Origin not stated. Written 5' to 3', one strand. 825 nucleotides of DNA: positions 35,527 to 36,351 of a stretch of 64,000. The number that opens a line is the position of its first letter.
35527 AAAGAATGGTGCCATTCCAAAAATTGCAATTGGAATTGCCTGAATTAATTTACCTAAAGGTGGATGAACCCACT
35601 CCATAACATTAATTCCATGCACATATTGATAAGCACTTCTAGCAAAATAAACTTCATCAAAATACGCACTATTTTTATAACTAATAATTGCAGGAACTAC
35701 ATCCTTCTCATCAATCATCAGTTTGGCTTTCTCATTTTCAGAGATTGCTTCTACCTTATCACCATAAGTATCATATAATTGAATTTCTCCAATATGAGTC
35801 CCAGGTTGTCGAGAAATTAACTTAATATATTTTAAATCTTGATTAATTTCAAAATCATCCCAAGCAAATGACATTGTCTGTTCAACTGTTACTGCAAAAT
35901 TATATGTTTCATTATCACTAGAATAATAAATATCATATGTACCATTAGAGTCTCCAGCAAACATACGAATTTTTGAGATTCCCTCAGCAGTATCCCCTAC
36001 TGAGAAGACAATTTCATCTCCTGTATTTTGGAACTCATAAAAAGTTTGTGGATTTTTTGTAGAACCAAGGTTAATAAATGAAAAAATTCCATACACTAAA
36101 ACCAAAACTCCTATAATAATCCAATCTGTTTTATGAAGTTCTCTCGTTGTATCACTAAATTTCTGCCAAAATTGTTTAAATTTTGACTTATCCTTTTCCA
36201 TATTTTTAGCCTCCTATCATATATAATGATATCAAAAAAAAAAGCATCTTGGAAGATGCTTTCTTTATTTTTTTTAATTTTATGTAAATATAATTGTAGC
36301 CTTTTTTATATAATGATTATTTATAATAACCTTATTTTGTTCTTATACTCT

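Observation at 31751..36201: PMT-like (GT39) protein O-glycosyltransferase two genes from a membrane protein with a long Pro/Thr linker: candidate protein O-glycosylation pair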

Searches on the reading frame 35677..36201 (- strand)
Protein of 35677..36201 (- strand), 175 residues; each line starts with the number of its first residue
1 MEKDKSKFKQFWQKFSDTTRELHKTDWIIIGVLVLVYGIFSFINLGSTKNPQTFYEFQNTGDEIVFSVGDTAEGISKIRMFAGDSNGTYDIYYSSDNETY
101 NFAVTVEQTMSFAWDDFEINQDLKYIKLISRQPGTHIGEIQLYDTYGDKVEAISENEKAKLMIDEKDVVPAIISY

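Call 62: search_protein_representatives(protein=window:35677-36201:-)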
Query: 175 residues. Proteins with E-value up to 0.001 (for the whole library): 377; up to 1e-10: 63; up to 1e-30: 5. The best 150 are listed.
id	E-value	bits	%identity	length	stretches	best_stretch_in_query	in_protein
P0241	1.4e-38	148.5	42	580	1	4-175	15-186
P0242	6.5e-35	136.6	41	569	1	18-175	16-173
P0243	1.0e-33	132.7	43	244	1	13-175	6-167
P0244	3.4e-33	131.0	41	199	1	6-150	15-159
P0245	1.2e-31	125.9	43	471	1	15-175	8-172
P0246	1.7e-28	115.7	37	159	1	23-169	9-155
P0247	3.1e-28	114.9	38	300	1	7-175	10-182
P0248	5.8e-28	114.0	41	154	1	9-152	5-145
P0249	1.3e-27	112.8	44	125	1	8-126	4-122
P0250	6.0e-27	110.7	38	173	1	14-175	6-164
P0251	5.0e-26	107.7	45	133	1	11-139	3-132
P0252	5.8e-26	107.4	37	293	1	12-175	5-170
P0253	1.1e-25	106.5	42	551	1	19-175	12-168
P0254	3.7e-25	104.8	36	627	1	15-175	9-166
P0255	1.1e-24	103.2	40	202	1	5-172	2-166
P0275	1.3e-13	67.3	33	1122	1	20-171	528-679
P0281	4.7e-13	65.4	30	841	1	18-150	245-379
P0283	6.5e-13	65.0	29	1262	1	19-173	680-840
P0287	1.0e-12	64.3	31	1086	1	23-149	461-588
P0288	1.9e-12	63.5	33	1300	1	18-153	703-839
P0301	2.1e-11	60.0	30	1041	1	21-171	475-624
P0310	2.8e-10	56.4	27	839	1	16-171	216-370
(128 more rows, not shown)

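Call 63: search_protein_families(library=pfam, proteins=[P0283, P0288, P0275, P0287, P0301, P0281, P0310, P0241], max_evalue=0.001)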
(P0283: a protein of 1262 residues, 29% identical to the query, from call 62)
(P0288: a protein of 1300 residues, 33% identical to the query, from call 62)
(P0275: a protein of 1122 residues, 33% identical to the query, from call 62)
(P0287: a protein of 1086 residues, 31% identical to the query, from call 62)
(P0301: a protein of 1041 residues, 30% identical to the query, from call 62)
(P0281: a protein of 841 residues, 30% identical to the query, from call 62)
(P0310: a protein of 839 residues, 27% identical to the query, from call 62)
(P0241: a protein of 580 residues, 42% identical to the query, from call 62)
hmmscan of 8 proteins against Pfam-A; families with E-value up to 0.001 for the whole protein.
P0283 (1262 aa): 5 families
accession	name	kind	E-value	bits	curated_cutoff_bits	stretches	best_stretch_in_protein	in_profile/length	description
PF16192.10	PMT_4TMC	-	1.7e-27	96.6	32.4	1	1081-1259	3-202/202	C-terminal four TMM region of protein-O-mannosyltransferase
PF02366.24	PMT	-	4.6e-16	59.6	22.7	1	842-1066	17-236/245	Dolichyl-phosphate-mannose-protein mannosyltransferase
PF13231.12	PMT_2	-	1.3e-15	58.4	26.1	2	871-1021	2-143/160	Dolichyl-phosphate-mannose-protein mannosyltransferase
PF09594.16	GT87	-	2.8e-06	27.7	25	1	333-537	32-217/237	Glycosyltransferase family 87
PF00754.31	F5_F8_type_C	-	7.2e-05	23.4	28.2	1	726-794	38-114/127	F5/8 type C domain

P0288 (1300 aa): 5 families
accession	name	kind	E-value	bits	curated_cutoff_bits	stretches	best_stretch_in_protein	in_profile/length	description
PF16192.10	PMT_4TMC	-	1.6e-21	77.2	32.4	1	1122-1298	3-202/202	C-terminal four TMM region of protein-O-mannosyltransferase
PF13231.12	PMT_2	-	1.4e-12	48.6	26.1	1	900-1039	2-133/160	Dolichyl-phosphate-mannose-protein mannosyltransferase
PF02366.24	PMT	-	2e-10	41.1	22.7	1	917-1110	80-239/245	Dolichyl-phosphate-mannose-protein mannosyltransferase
PF09594.16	GT87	-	1.4e-07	32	25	1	341-539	27-219/237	Glycosyltransferase family 87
PF00754.31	F5_F8_type_C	-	4.5e-06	27.2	28.2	1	737-818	23-114/127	F5/8 type C domain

P0275 (1122 aa): 3 families
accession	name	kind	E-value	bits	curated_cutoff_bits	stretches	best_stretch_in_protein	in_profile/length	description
PF16192.10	PMT_4TMC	-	8.7e-22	78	32.4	1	940-1107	1-193/202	C-terminal four TMM region of protein-O-mannosyltransferase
PF02366.24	PMT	-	1.9e-18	67.4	22.7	1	681-901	15-237/245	Dolichyl-phosphate-mannose-protein mannosyltransferase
PF13231.12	PMT_2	-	3e-16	60.5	26.1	1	712-852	2-132/160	Dolichyl-phosphate-mannose-protein mannosyltransferase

P0287 (1086 aa): 5 families
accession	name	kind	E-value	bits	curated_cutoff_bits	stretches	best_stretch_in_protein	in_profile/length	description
PF16192.10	PMT_4TMC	-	3.9e-22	79.2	32.4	1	907-1083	2-202/202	C-terminal four TMM region of protein-O-mannosyltransferase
PF02366.24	PMT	-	7.9e-13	49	22.7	1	609-792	20-199/245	Dolichyl-phosphate-mannose-protein mannosyltransferase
PF13231.12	PMT_2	-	9.8e-13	49.1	26.1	1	653-796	2-133/160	Dolichyl-phosphate-mannose-protein mannosyltransferase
PF09594.16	GT87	-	7.7e-08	32.8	25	1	75-330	2-236/237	Glycosyltransferase family 87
PF00754.31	F5_F8_type_C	-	3.4e-05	24.4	28.2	1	488-571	21-114/127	F5/8 type C domain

P0301 (1041 aa): 3 families
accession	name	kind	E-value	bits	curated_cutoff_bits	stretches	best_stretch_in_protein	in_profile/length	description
PF16192.10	PMT_4TMC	-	3.6e-19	69.5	32.4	1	865-1038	5-202/202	C-terminal four TMM region of protein-O-mannosyltransferase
PF02366.24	PMT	-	2.9e-15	56.9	22.7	1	615-844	22-235/245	Dolichyl-phosphate-mannose-protein mannosyltransferase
PF13231.12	PMT_2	-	3.4e-11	44.1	26.1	1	657-793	2-128/160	Dolichyl-phosphate-mannose-protein mannosyltransferase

P0281 (841 aa): 3 families
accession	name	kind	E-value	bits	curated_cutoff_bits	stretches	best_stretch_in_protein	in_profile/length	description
PF16192.10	PMT_4TMC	-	1.8e-15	57.4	32.4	1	663-837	7-202/202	C-terminal four TMM region of protein-O-mannosyltransferase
PF13231.12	PMT_2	-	2.2e-11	44.7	26.1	1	442-576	2-127/160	Dolichyl-phosphate-mannose-protein mannosyltransferase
PF02366.24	PMT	-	3.6e-10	40.2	22.7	1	460-644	81-236/245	Dolichyl-phosphate-mannose-protein mannosyltransferase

P0310 (839 aa): 5 families
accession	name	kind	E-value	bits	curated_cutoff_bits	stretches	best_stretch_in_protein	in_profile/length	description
PF16192.10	PMT_4TMC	-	1.2e-17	64.5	32.4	1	641-835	5-202/202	C-terminal four TMM region of protein-O-mannosyltransferase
PF02366.24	PMT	-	8.4e-17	62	22.7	1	396-603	55-240/245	Dolichyl-phosphate-mannose-protein mannosyltransferase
PF13231.12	PMT_2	-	2.6e-14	54.2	26.1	1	403-544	2-132/160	Dolichyl-phosphate-mannose-protein mannosyltransferase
PF22633.2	F5_F8_type_C_2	-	0.00011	23.1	27.8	1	246-327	5-91/91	NedA-like, galactose-binding domain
PF00754.31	F5_F8_type_C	-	0.00073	20.1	28.2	0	252-331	23-114/127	F5/8 type C domain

P0241 (580 aa): 3 families
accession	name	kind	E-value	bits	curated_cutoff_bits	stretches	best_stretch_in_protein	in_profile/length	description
PF02366.24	PMT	-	3.4e-23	82.9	22.7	1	182-392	13-238/245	Dolichyl-phosphate-mannose-protein mannosyltransferase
PF16192.10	PMT_4TMC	-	3.7e-19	69.4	32.4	1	411-578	8-202/202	C-terminal four TMM region of protein-O-mannosyltransferase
PF13231.12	PMT_2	-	6.1e-19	69.2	26.1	1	215-387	2-160/160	Dolichyl-phosphate-mannose-protein mannosyltransferase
